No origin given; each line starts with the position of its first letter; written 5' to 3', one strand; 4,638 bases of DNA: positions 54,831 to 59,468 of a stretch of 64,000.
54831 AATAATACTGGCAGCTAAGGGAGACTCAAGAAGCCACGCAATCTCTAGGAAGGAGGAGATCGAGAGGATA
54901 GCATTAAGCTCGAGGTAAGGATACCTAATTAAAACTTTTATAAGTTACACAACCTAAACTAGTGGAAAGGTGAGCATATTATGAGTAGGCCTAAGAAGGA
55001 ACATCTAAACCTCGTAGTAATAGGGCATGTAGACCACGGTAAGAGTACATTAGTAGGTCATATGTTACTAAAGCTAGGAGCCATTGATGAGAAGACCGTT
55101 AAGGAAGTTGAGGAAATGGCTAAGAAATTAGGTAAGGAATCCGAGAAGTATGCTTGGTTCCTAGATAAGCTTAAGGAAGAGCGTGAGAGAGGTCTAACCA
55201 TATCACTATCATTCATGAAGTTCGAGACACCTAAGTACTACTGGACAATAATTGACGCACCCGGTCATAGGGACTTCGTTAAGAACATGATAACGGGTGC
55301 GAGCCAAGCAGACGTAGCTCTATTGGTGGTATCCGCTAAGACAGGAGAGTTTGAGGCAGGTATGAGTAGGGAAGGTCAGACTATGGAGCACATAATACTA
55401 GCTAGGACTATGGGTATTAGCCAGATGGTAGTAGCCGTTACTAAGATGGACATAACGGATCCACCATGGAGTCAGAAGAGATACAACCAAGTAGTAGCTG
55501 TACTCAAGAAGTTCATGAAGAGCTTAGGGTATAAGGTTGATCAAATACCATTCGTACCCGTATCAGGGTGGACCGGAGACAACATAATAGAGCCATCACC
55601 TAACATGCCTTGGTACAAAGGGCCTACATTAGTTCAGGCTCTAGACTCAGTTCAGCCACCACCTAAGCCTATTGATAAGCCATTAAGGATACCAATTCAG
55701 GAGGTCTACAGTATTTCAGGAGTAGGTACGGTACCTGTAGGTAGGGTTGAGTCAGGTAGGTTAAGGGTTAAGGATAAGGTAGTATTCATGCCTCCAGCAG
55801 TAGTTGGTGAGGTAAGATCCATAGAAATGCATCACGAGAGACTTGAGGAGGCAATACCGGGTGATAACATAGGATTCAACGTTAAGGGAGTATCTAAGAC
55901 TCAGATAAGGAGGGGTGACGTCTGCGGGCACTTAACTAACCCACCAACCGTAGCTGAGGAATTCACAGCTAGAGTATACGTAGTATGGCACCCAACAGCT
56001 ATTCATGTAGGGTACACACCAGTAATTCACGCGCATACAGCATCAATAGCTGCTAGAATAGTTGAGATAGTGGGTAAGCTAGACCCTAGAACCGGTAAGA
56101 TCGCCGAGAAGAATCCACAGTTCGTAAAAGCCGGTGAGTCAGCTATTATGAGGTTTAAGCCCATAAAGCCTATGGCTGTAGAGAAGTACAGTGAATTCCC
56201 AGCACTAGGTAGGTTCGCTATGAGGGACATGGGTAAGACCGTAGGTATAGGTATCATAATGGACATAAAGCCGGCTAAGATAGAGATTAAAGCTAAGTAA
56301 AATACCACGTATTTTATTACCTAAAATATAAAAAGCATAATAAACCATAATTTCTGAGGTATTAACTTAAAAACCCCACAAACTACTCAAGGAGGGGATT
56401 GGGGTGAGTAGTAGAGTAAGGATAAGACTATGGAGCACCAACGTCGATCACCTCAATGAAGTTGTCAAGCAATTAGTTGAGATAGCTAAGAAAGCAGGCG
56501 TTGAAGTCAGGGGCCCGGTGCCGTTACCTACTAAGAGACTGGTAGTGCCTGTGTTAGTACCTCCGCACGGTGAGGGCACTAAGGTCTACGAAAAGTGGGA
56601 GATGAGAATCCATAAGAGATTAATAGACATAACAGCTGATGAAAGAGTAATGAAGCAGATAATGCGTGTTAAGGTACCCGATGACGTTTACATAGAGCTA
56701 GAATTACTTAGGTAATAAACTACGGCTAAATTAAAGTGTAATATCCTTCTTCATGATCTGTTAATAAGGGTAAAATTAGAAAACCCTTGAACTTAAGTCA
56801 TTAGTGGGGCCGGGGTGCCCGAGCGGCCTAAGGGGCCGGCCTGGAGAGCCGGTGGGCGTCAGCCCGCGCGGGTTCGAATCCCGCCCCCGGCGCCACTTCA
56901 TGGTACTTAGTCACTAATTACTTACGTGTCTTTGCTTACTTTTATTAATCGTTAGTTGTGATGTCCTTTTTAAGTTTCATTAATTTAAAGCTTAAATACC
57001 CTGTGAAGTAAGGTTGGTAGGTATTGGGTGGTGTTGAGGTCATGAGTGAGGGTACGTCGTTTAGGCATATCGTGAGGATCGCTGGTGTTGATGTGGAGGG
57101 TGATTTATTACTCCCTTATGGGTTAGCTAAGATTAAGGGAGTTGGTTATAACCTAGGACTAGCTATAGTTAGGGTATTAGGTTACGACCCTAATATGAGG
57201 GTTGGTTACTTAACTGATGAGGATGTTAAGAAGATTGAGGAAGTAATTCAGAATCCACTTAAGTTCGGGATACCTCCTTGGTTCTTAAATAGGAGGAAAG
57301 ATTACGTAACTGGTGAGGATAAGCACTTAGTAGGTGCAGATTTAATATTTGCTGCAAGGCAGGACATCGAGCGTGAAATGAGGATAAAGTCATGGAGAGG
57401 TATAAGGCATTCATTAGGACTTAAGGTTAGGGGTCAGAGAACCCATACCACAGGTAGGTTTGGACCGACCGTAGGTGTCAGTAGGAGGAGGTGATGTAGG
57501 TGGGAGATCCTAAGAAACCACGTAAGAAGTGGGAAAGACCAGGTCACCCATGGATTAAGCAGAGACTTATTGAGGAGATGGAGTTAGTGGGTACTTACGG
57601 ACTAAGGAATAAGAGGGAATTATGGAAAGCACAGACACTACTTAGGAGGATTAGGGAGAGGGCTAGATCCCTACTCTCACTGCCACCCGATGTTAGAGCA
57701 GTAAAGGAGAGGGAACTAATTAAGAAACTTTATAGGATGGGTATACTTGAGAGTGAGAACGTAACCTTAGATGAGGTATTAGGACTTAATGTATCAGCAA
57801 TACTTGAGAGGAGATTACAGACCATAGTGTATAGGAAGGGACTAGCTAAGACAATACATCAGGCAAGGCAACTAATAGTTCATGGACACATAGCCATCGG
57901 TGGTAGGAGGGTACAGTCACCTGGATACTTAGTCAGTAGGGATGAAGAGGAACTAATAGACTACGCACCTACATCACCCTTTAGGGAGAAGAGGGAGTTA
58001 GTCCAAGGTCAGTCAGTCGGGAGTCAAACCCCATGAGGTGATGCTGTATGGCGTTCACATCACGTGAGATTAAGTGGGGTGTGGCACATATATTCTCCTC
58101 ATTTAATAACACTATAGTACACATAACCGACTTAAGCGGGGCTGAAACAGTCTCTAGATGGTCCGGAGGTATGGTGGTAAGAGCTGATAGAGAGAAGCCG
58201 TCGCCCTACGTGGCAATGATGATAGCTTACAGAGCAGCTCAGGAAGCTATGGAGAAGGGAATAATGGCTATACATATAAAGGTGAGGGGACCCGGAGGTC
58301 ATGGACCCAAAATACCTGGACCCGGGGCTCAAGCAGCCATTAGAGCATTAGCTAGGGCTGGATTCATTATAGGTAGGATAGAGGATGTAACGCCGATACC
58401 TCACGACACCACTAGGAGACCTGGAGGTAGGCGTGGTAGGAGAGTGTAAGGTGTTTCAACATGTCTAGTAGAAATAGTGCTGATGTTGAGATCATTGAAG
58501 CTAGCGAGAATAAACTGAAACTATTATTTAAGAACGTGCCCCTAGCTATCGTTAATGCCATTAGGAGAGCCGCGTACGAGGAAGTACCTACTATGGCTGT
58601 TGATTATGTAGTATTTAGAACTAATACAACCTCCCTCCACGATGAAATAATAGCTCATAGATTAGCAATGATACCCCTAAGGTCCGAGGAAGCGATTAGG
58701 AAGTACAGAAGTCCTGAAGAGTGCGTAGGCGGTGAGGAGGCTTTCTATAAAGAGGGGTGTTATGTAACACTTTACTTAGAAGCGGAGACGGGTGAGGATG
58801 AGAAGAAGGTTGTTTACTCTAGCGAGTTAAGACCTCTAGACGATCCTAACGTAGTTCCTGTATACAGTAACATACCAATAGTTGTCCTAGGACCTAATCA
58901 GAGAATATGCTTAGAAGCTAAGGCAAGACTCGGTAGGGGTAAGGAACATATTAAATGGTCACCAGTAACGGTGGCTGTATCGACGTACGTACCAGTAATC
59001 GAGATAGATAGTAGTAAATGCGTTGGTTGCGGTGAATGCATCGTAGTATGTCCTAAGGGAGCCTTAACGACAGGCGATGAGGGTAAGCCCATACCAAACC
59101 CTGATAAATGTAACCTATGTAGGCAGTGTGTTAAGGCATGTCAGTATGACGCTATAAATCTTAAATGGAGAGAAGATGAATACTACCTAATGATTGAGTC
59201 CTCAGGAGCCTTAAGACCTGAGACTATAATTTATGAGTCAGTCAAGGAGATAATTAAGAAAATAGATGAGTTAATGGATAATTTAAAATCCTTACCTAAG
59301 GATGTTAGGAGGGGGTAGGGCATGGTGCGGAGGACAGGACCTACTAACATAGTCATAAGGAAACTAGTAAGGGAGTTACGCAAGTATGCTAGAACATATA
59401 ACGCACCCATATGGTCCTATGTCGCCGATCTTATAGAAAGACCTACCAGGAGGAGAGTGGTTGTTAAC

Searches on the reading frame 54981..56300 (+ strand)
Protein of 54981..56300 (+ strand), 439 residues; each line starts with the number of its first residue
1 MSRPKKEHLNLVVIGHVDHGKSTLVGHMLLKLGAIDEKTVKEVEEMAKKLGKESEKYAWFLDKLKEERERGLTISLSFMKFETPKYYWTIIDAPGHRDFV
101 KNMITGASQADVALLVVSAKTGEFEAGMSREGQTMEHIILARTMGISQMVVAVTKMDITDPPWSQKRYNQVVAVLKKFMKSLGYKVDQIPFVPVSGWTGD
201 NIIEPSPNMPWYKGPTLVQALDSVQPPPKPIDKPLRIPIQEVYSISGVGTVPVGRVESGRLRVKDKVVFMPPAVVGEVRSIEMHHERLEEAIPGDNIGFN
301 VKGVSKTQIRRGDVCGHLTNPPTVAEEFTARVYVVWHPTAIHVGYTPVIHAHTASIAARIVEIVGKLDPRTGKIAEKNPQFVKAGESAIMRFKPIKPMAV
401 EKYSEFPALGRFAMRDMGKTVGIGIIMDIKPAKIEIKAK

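Call 75: search_protein_families(library=pfam, proteins=[window:54981-56300:+], max_evalue=0.00001)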
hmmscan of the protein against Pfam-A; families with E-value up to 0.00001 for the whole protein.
window:54981-56300:+ (439 aa): 4 families
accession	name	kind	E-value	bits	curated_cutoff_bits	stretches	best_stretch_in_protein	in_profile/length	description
PF00009.33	GTP_EFTU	-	2e-55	187.8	26.5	1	6-224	1-185/188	Elongation factor Tu GTP binding domain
PF22594.2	GTP-eEF1A_C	-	2.4e-33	115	27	1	327-426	1-100/101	GTP-eEF1A C-terminal domain-like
PF03143.23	GTP_EFTU_D3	-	3.6e-27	95.2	27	1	322-429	2-105/106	Elongation factor Tu C-terminal domain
PF03144.31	GTP_EFTU_D2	-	3.3e-19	69.5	30.3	1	249-315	1-72/73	Elongation factor Tu domain 2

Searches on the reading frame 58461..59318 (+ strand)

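Call 75: search_protein_families(library=pfam, proteins=[window:58461-59318:+], max_evalue=0.00001)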
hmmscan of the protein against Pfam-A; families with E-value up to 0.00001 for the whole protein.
window:58461-59318:+ (285 aa): 11 families
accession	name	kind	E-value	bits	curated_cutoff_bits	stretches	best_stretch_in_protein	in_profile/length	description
PF01000.31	RNA_pol_A_bac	-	3.6e-16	59.9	33.9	1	64-168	6-104/119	RNA polymerase Rpb3/RpoA insert domain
PF00037.32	Fer4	-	1.1e-14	54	21.1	2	180-203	1-24/24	4Fe-4S binding domain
PF12838.12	Fer4_7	-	1.4e-13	51.5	27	1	186-231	1-52/52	4Fe-4S dicluster domain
PF12837.12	Fer4_6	-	5e-13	48.7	25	1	179-202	1-24/24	4Fe-4S binding domain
PF01193.29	RNA_pol_L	-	1.2e-12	47.8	24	1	21-267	2-73/74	RNA polymerase Rpb3/Rpb11 dimerisation domain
PF12797.12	Fer4_2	-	1.8e-09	37.4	24.5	0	179-198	2-21/22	4Fe-4S binding domain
PF13237.11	Fer4_10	-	1.1e-07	32.1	25.5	1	180-227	2-52/53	4Fe-4S dicluster domain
PF13187.11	Fer4_9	-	1.4e-07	31.9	27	1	186-232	1-52/52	4Fe-4S dicluster domain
PF13484.11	Fer4_16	-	1.5e-07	32.5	30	0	186-205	1-20/66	4Fe-4S double cluster binding domain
PF12800.12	Fer4_4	-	5.6e-07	29.8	24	0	185-200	2-17/17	4Fe-4S binding domain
PF14697.11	Fer4_21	-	2e-06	28.3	35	0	181-233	2-58/59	4Fe-4S dicluster domain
